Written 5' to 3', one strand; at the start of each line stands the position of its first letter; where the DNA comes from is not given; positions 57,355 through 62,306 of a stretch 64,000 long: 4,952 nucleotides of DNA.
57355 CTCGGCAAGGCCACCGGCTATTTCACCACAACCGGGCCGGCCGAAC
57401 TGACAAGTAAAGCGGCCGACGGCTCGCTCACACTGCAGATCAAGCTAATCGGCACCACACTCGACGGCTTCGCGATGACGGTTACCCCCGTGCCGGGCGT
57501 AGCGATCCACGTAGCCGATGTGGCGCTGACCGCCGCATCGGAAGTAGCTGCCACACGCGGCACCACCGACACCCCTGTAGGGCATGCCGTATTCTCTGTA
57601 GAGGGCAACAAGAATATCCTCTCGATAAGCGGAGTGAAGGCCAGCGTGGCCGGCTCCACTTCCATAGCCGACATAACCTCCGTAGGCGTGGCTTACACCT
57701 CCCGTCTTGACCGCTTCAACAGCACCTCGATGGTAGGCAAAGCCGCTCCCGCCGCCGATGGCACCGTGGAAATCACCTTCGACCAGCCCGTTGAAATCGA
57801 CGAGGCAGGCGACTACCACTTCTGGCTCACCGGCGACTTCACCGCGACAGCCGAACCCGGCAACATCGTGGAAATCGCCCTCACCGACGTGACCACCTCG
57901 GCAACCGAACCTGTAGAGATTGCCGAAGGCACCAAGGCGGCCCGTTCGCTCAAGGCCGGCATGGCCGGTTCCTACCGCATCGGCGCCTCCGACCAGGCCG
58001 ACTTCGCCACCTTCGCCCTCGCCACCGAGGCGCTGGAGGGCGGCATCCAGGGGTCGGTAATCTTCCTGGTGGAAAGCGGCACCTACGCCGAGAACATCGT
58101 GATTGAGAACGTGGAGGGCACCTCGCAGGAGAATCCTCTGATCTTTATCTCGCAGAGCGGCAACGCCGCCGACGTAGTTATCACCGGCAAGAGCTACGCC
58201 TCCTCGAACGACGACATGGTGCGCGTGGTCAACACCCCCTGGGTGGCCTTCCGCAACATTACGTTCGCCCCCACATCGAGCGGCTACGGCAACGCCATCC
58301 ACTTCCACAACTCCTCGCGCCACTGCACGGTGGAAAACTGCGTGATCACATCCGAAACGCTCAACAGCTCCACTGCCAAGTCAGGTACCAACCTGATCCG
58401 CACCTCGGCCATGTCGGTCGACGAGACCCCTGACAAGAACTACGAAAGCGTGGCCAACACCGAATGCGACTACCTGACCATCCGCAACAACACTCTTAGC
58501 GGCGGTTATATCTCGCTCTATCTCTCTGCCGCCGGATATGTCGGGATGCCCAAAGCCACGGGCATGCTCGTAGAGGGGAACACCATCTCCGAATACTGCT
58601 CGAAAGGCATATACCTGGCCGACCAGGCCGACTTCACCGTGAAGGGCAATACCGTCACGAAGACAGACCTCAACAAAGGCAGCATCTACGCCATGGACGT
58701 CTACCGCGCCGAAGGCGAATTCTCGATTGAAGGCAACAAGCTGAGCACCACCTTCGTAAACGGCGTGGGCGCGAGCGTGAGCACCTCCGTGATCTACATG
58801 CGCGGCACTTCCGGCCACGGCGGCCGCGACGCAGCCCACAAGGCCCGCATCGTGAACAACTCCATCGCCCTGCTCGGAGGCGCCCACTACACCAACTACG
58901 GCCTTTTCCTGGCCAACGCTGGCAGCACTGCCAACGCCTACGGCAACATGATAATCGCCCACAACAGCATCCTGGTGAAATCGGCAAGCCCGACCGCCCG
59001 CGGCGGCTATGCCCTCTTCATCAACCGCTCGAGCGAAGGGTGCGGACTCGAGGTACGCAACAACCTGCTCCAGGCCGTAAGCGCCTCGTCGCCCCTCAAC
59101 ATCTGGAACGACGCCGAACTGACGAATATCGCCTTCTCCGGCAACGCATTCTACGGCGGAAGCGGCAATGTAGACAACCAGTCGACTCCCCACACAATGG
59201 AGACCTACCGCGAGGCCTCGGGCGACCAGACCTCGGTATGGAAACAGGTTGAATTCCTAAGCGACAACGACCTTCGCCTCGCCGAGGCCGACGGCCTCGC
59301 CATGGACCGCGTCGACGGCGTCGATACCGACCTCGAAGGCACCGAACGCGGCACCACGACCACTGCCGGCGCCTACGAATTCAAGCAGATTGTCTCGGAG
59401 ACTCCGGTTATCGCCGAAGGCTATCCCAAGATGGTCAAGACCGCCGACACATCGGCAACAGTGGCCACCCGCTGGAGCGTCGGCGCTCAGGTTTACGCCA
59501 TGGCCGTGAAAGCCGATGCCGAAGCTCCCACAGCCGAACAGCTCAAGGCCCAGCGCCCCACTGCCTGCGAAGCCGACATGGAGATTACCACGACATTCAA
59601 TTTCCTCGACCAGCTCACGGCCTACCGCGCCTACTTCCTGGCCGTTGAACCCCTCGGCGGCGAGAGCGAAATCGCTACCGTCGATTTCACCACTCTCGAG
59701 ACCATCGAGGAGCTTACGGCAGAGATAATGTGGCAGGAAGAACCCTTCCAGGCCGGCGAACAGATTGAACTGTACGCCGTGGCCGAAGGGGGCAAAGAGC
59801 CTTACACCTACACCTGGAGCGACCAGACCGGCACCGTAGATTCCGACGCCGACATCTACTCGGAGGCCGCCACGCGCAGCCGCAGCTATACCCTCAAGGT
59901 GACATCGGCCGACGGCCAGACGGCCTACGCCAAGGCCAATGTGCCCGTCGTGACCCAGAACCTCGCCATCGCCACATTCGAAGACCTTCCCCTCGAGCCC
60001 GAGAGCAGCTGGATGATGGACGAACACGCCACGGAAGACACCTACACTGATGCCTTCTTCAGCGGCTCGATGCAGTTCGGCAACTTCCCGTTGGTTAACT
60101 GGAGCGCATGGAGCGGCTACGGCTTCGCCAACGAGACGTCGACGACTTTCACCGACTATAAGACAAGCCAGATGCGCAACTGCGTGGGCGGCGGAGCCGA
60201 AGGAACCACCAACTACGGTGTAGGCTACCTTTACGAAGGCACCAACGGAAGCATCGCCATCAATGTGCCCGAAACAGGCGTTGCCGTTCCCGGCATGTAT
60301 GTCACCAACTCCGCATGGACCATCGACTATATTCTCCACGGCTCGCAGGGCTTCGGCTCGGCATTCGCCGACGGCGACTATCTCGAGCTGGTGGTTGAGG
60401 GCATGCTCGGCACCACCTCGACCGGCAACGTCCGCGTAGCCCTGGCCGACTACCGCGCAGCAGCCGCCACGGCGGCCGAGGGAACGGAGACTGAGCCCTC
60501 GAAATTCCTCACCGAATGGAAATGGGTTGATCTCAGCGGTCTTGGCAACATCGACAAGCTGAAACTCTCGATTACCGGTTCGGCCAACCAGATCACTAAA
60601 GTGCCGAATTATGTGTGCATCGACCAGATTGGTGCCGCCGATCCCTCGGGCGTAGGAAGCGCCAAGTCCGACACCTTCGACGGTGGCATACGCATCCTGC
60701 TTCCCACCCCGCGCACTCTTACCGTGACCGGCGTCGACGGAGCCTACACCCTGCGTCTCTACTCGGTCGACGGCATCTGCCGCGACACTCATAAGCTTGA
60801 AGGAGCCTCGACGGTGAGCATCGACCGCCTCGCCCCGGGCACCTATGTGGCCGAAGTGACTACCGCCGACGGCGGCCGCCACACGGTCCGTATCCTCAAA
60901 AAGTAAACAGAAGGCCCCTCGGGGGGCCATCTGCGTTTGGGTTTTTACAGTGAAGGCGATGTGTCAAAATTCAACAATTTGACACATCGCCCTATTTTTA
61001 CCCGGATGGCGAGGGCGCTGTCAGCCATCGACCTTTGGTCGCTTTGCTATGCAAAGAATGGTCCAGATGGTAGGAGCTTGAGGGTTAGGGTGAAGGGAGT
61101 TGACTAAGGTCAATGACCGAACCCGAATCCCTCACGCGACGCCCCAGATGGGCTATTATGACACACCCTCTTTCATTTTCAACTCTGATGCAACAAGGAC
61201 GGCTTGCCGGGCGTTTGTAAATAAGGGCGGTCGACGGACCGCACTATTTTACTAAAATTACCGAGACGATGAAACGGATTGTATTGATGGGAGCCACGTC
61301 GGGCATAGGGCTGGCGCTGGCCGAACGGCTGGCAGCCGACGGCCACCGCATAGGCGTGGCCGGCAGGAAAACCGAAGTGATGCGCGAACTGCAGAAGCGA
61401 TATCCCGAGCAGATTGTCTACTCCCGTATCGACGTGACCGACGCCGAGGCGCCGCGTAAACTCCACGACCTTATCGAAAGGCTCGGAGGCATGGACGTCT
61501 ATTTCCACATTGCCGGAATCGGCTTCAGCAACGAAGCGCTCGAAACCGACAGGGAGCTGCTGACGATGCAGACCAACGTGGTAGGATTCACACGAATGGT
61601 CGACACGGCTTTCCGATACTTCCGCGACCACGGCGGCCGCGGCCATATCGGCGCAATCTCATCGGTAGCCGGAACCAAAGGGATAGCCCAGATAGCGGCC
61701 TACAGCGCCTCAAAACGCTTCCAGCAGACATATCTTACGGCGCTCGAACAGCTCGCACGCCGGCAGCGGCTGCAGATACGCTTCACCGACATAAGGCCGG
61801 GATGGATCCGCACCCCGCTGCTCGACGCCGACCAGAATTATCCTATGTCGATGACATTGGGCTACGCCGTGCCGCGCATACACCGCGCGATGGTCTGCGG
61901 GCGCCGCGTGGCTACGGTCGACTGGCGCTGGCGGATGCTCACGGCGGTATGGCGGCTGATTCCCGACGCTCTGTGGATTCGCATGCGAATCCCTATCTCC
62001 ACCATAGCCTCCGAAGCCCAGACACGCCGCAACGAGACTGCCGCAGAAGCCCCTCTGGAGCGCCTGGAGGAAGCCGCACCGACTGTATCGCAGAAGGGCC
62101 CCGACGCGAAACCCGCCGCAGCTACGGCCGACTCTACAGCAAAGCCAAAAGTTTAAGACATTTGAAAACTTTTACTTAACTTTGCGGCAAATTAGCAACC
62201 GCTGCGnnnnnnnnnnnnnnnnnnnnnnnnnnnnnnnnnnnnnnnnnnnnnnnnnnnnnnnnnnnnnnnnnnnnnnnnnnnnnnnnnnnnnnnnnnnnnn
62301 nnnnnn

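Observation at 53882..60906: Cobalamin riboswitch in the leader of a 2138-aa T9SS cargo protein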

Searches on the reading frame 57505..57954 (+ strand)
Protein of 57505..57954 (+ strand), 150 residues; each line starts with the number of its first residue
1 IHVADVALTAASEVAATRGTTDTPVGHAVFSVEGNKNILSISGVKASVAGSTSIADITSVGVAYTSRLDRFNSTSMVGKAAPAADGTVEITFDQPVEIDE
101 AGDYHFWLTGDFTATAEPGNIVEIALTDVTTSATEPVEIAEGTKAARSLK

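Call 56: search_protein_families(library=pfam, proteins=[window:57505-57954:+], max_evalue=1)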
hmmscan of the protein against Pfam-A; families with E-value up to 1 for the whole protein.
window:57505-57954:+ (150 aa): 1 family
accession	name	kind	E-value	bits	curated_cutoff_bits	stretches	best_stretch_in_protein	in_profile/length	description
PF14873.11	BNR_assoc_N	-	0.00028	21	25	1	21-132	18-150/153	N-terminal domain of BNR-repeat neuraminidase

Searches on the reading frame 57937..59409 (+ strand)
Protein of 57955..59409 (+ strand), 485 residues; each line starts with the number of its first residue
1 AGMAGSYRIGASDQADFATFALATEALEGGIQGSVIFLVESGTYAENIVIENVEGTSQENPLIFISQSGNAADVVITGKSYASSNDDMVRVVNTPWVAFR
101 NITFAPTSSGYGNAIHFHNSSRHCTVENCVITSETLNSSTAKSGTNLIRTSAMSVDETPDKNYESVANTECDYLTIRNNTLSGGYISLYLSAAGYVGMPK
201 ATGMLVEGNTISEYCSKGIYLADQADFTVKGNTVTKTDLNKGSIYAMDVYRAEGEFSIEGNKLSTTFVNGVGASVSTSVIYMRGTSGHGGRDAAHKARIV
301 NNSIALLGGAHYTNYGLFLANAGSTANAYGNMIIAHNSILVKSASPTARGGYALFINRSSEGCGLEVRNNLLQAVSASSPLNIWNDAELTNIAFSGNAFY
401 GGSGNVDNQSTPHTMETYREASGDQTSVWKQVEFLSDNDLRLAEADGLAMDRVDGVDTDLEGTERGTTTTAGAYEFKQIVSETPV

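Call 56: search_protein_families(library=pfam, proteins=[window:57955-59409:+], max_evalue=1)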
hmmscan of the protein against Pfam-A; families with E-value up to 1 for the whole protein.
window:57955-59409:+ (485 aa): 4 families
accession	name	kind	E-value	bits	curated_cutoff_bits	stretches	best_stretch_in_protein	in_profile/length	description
PF13229.12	Beta_helix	-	6.3e-09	36.1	25.9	1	114-278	2-149/158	Right handed beta helix region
PF05048.19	NosD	-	6.7e-07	29.4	23.6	1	75-242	4-151/212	Periplasmic copper-binding protein (NosD)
PF03442.20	CBM_X2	-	0.037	14.5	28.9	1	203-235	21-53/83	Carbohydrate binding domain X2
PF18139.7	LSDAT_euk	-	0.16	11.8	25.7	1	35-90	181-235/266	SLOG in TRPM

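Call 68: search_solved_structures(query=A7, max_evalue=0.1)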
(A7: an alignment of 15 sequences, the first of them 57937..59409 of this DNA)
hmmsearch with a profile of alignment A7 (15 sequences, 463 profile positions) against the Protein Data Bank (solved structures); distinct sequences matched with E-value up to 0.1: 0.

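Call 75: predict_structure(alignment_id=A7)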
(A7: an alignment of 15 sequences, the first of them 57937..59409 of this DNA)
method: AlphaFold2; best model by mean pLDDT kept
length: 491 residues; sequences in the alignment: 15
mean_pLDDT: 90.2   pTM: 0.92
mean pLDDT of the five models: 90.2, 89.5, 89.0, 88.9, 87.5
residues with pLDDT >= 90: 340; 70-90: 123; 50-70: 23; < 50: 5
segments of 3 or more residues with pLDDT < 50: 1-3
pLDDT, mean of each block of 10 residues (from residue 1): 63 97 96 93 98 95 97 97 87 94 98 87 96 97 86 92 76 86 98 91 81 98 95 97 91 93 97 80 91 76 95 89 82 76 95 88 81 97 92 89 96 87 95 96 93 93 94 95 71 48
secondary structure, 60 per line:
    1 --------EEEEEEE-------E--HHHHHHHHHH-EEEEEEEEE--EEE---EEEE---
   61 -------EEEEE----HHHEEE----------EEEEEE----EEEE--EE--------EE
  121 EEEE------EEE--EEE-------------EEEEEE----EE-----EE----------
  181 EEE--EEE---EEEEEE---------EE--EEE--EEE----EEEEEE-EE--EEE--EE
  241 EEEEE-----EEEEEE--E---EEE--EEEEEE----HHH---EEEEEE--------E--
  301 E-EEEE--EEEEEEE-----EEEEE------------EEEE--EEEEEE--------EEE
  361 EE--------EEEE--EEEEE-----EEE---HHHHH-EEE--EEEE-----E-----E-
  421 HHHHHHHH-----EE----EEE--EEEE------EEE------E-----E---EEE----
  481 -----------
elements in order: E9-15 H26-35 E37-45 E48-50 E54-57 E68-72 E80-82 E93-98 E103-106 E119-124 E131-133 E136-138 E152-157 E181-183 E186-188 E192-197 E211-213 E216-218 E223-228 E234-236 E239-245 E251-256 E263-265 E268-273 E284-289 E303-306 E309-315 E321-325 E338-341 E344-349 E358-362 E371-374 E377-381 E387-389 H393-397 E399-401 E404-407 H421-428 E440-442 E445-448 E455-457 E474-476

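Call 77: fold_search(model_id=the predicted structure, library=pdb)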
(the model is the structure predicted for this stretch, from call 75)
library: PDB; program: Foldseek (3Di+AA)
matches with E <= 10: 413; with E <= 0.001: 47
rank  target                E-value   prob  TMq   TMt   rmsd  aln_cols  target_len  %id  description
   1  7v6m_A                6.3e-09  1.00  0.49  0.43  10.0       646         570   11  Crystal structure of lacto-N-biosidase TnX from Tynzenella nexilis, lacto-N-biose complex (released 2022-02-09)
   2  7v6i_A                2.4e-07  1.00  0.51  0.43  10.5       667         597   10  Crystal structure of lacto-N-biosidase BsaX from Bifidobacterium saguini, lacto-N-biose complex (released 2022-02-09)
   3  5gqc_A                5.8e-07  1.00  0.55  0.47   9.8       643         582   12  Crystal structure of lacto-N-biosidase LnbX from Bifidobacterium longum subsp. longum, ligand-free form (released 2017-04-19)
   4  5gqc_D                4.2e-06  1.00  0.58  0.50   8.4       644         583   11  Crystal structure of lacto-N-biosidase LnbX from Bifidobacterium longum subsp. longum, ligand-free form (released 2017-04-19)
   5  7o78_A                9.9e-06  1.00  0.43  0.43  10.3       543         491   12  Structure of the PL6 family chondroitinase B from Pseudopedobacter saltans, Pedsa3807 (released 2021-07-28)
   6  7o78_B                9.9e-06  1.00  0.43  0.43  10.4       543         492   12  Structure of the PL6 family chondroitinase B from Pseudopedobacter saltans, Pedsa3807 (released 2021-07-28)
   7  3vst_A                1.3e-05  1.00  0.47  0.37  11.6       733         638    9  The complex structure of XylC with Tris (released 2013-02-27)
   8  2pyg_B                6.6e-05  1.00  0.36  0.45  11.2       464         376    9  Azotobacter vinelandii Mannuronan C-5 epimerase AlgE4 A-module (released 2008-05-27)
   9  6kqs_A                7.6e-05  1.00  0.44  0.36   9.2       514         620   11  Crystal Structure of GH136 lacto-N-biosidase from Eubacterium ramulus - selenomethionine derivative (released 2020-06-10)
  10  2pyh_B                7.6e-05  1.00  0.32  0.40  13.5       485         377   12  Azotobacter vinelandii Mannuronan C-5 epimerase AlgE4 A-module complexed with mannuronan trisaccharide (released 2008-05-27)
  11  8jaz_A                9.9e-05  1.00  0.28  0.29  13.3       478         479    9  Structure of the alginate epimerase/lyase complexed with di-mannuronic acid (released 2024-05-08)
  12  2pyh_A                1.0e-04  1.00  0.32  0.39  12.7       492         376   11  Azotobacter vinelandii Mannuronan C-5 epimerase AlgE4 A-module complexed with mannuronan trisaccharide (released 2008-05-27)
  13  6kqt_A                1.2e-04  1.00  0.42  0.34   9.5       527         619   11  Crystal Structure of GH136 lacto-N-biosidase from Eubacterium ramulus - native protein (released 2020-06-10)
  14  8bwk_A                1.2e-04  1.00  0.41  0.30  12.1       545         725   12  Metagenomic derived PL6 alginate lyase (released 2023-12-20)
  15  7o7a_A                1.4e-04  1.00  0.31  0.36  12.4       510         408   12  Structure of the PL6 family alginate lyase Pedsa0632 from Pseudopedobacter saltans (released 2021-07-28)
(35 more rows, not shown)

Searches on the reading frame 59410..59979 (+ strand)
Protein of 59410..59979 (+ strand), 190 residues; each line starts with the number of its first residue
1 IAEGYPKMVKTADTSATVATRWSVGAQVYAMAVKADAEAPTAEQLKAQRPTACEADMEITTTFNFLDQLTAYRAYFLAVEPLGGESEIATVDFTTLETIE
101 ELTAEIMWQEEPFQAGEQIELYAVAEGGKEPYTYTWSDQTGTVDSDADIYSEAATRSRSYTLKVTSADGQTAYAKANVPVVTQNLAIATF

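Call 56: search_protein_families(library=pfam, proteins=[window:59410-59979:+], max_evalue=1)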
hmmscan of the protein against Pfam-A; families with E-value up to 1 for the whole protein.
window:59410-59979:+ (190 aa): 3 families
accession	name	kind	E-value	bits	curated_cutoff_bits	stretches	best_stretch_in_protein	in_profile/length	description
PF13927.12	Ig_3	-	0.0032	18.4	30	1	113-166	13-63/78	Immunoglobulin domain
PF13573.12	SprB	-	0.0087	16.1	28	1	125-140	21-36/37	SprB repeat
PF22352.2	K319L-like_PKD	-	0.36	11.3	27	1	129-180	26-82/84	K319L-like, PKD domain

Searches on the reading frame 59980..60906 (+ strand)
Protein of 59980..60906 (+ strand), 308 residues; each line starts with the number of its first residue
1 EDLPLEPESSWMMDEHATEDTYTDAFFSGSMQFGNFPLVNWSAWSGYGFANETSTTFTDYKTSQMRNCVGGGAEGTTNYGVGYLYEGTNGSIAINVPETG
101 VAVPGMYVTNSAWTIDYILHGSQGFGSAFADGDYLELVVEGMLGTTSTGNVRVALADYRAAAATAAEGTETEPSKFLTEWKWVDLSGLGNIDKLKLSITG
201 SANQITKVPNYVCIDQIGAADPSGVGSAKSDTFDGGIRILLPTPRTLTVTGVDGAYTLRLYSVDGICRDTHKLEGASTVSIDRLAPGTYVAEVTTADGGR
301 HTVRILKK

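Call 9: search_solved_structures(query=window:59980-60906:+, max_evalue=1, show_alignments=2)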
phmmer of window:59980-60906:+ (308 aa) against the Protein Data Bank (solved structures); distinct sequences matched with E-value up to 1: 3.
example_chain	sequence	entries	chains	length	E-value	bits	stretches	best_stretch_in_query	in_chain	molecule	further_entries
9hmu_A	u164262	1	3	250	4.9e-30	108.2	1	24-220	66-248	DUF4465 domain containing protein D5EK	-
4jqr_A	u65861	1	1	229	6.3e-08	35.6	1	3-217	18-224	hypothetical protein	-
4e9k_A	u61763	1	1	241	6.7e-05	25.7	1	171-218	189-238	hypothetical protein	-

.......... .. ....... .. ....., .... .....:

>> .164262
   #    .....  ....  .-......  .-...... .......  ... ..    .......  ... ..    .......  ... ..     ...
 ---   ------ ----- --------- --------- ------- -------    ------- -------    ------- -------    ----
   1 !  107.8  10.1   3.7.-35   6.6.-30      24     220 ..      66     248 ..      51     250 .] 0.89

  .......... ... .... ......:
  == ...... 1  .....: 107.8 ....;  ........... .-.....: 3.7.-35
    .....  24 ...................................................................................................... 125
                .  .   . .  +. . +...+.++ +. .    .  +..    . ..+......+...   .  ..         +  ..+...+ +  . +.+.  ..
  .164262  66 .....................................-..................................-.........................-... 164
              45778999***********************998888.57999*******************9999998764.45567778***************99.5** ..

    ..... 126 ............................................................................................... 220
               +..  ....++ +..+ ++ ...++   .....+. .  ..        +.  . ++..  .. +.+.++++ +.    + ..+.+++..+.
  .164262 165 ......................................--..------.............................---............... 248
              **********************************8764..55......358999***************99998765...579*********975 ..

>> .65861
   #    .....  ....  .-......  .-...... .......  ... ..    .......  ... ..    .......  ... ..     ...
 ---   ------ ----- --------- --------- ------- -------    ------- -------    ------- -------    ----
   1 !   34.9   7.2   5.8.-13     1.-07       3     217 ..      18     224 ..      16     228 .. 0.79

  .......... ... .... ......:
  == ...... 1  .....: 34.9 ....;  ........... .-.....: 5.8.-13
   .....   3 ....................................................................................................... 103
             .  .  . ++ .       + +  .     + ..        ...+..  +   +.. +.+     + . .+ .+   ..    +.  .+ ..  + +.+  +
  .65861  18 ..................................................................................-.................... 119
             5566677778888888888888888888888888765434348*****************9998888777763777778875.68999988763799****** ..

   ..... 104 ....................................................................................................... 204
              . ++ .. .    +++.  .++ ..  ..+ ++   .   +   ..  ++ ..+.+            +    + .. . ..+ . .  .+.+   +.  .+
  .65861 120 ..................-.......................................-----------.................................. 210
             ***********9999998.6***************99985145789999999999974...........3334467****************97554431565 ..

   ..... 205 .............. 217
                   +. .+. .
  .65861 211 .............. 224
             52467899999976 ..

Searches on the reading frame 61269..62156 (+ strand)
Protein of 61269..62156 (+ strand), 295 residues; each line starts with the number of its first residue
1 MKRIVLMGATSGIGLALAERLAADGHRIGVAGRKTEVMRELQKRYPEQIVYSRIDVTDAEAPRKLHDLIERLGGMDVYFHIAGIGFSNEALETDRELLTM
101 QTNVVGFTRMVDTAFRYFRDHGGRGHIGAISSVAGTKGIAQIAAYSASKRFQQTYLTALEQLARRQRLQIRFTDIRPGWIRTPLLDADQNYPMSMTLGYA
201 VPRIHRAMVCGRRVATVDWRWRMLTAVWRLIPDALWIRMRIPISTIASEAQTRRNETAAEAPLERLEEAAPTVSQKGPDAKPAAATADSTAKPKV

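Call 7: search_protein_families(library=pfam, proteins=[window:61269-62156:+], max_evalue=0.01)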
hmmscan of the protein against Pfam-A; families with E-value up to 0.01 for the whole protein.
window:61269-62156:+ (295 aa): 5 families
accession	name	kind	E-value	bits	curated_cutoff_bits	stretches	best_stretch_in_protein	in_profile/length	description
PF00106.31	adh_short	-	1.3e-28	100.2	26.6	1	2-186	1-188/195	short chain dehydrogenase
PF13561.12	adh_short_C2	-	4.7e-22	79.2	27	1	8-189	1-185/236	Enoyl-(Acyl carrier protein) reductase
PF01370.27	Epimerase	-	7.7e-08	32.5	20.9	1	4-158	1-155/240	NAD dependent epimerase/dehydratase family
PF08659.16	KR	-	5.5e-07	30.1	22.6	1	5-160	4-164/180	KR domain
PF13460.12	NAD_binding_10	-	0.0047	17.2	27.2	0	8-87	1-73/184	NAD(P)H-binding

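Call 8: search_protein_families(library=ncbifam, proteins=[window:61269-62156:+], max_evalue=0.01)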
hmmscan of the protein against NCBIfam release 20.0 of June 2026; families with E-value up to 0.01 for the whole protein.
window:61269-62156:+ (295 aa): 195 families (the best 25 are shown)
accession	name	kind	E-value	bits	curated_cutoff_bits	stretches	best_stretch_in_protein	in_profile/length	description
NF005437.0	PRK07024.1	equivalog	2.2e-34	119.1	266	1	2-238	5-245/259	SDR family oxidoreductase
NF006123.0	PRK08267.1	equivalog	3.8e-28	98.4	261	1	1-191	2-194/261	SDR family oxidoreductase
NF006099.0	PRK08251.1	equivalog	5.9e-28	97.7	253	1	2-238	5-248/250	SDR family oxidoreductase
NF005489.0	PRK07102.1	equivalog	5.7e-24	85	267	1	1-241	1-243/243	SDR family oxidoreductase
NF005559.1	PRK07231.1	subfamily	9.7e-23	80.9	215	1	2-188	5-194/249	glucose 1-dehydrogenase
NF004824.0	PRK06180.1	subfamily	1.8e-22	79.8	298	1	2-182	5-185/279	oxidoreductase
NF006114.0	PRK08263.1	subfamily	6.4e-21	74.8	290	1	6-191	8-193/280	short chain dehydrogenase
NF005495.0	PRK07109.1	subfamily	9.2e-21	74.4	264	1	2-215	9-225/334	SDR family oxidoreductase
NF005065.0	PRK06482.1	equivalog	2.4e-20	73.1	291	1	5-186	6-187/276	SDR family oxidoreductase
NF049977.1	KDhSphingRedKdsR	equivalog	4e-20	72.3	400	1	4-183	6-179/267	3-ketodihydrosphingosine reductase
NF005594.0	PRK07326.1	equivalog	5.4e-20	72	271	1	3-185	8-191/237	SDR family oxidoreductase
NF005878.0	PRK07825.1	subfamily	5.4e-20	71.9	287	1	2-185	10-192/278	short chain dehydrogenase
NF006073.0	PRK08219.1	equivalog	1.1e-19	71.1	218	1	3-185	5-179/227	SDR family oxidoreductase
NF004823.0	PRK06179.1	subfamily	2.8e-19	69.6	310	1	4-251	8-248/271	oxidoreductase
NF004825.0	PRK06181.1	equivalog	5.7e-19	68.4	215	1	2-161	7-171/268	SDR family oxidoreductase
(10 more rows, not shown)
